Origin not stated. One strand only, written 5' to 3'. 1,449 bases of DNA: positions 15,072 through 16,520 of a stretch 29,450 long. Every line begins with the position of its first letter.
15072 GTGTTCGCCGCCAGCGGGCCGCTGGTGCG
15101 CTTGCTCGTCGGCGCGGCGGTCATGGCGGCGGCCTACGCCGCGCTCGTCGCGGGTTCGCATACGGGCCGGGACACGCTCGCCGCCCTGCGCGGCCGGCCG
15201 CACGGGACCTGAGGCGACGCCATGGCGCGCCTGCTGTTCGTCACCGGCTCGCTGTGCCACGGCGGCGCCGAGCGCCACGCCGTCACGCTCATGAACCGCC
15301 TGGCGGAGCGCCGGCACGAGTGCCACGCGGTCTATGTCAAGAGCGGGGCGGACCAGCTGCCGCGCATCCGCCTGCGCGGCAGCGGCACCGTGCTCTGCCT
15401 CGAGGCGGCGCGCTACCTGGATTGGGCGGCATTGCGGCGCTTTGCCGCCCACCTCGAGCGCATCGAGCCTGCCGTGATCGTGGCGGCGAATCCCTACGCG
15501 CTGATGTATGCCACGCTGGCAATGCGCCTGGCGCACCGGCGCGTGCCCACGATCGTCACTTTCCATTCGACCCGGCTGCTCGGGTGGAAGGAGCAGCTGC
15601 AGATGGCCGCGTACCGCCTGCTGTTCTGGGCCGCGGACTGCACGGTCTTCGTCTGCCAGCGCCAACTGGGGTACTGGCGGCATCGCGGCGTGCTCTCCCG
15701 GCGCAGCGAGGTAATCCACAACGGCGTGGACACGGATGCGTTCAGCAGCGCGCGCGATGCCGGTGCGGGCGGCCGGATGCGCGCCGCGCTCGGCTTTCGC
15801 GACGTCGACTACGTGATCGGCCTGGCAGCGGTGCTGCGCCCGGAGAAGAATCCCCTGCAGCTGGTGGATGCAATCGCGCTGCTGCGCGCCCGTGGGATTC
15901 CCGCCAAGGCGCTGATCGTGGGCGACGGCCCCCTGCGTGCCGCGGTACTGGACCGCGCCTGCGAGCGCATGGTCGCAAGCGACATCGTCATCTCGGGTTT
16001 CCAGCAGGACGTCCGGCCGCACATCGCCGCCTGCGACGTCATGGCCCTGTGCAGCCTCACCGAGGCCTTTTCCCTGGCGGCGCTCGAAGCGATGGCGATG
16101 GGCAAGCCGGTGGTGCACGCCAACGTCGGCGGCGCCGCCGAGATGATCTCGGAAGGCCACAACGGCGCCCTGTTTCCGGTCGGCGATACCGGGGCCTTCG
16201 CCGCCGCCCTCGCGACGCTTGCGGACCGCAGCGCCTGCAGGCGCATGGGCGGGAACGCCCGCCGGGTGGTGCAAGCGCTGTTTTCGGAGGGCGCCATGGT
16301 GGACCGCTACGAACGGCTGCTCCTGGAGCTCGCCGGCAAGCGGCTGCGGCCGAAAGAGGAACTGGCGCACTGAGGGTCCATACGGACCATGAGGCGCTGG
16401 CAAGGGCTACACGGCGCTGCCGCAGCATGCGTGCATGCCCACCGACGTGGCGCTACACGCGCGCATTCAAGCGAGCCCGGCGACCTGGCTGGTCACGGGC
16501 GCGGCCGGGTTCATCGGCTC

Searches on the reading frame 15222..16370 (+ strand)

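Call 26: search_protein_families(library=ncbifam, proteins=[window:15222-16370:+], max_evalue=0.00001)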
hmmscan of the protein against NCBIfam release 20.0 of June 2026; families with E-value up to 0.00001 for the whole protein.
window:15222-16370:+ (383 aa): 28 families (the best 25 are shown)
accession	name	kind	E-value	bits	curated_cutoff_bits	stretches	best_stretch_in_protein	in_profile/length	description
TIGR03088.1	stp2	hypoth_equivalog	1.1e-37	130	409.05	1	13-367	13-370/374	TIGR03088 family PEP-CTERM/XrtA system glycosyltransferase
TIGR03999.1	thiol_BshA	equivalog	1.9e-34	119.2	273.7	1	96-367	99-370/375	N-acetyl-alpha-D-glucosaminyl L-malate synthase BshA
NF041876.1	EPS_EpsE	equivalog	6.3e-24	84.9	400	1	159-356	185-382/389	exopolysaccharide biosynthesis GT4 family glycosyltransferase EpsE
TIGR04063.1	stp3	hypoth_equivalog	1.1e-23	83.8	442.05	1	137-365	157-390/397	TIGR04063 family PEP-CTERM/XrtA system glycosyltransferase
NF053787.1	GlcN_PG_synth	equivalog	1.6e-18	66.7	480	1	72-362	72-351/361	N-acetylglucosaminyl phosphatidylglycerol synthase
TIGR04047.1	MSMEG_0565_glyc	hypoth_equivalog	2.3e-18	66.4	259.85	1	158-351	157-356/373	MSMEG_0565 family glycosyltransferase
NF011726.0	PRK15179.1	equivalog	4.9e-18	64.8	733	1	152-363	474-687/694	Vi polysaccharide biosynthesis protein TviE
TIGR03449.1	mycothiol_MshA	equivalog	5.9e-17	61.7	462.5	1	157-352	185-386/406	D-inositol-3-phosphate glycosyltransferase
TIGR02149.1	glgA_Coryne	subfamily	1.3e-16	60.7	302.4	1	13-363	15-383/391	glycogen synthase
NF038229.1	Glyco4_Geo_Pelo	equivalog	3.2e-15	56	400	1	66-369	39-335/338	GPMC system family 4 glycosyltransferase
NF047880.1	glyco_SdgA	exception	2.4e-12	46.2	800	1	247-364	366-484/488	serine-aspartate repeat adhesin O-glycosyltransferase SdgA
TIGR03087.1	stp1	hypoth_equivalog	2.5e-12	46.7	316.65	1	132-367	167-394/397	TIGR03087 family PEP-CTERM/XrtA system glycosyltransferase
NF012034.0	PRK15490.1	equivalog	8.8e-12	44.2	813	1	192-318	394-520/578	Vi polysaccharide biosynthesis glycosyltransferase TviE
NF050063.1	ProtGlycPglJ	equivalog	1.3e-11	44.3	500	1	205-340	203-336/363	N-acetylgalactosamine-N,N'-diacetylbacillosaminyl-diphospho-undecaprenol 4-alpha-N-acetylgalactosaminyltransferase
NF047684.1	TeichurnBiosyTuaC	equivalog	5.6e-11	42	550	1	155-313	180-332/391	teichuronic acid biosynthesis protein TuaC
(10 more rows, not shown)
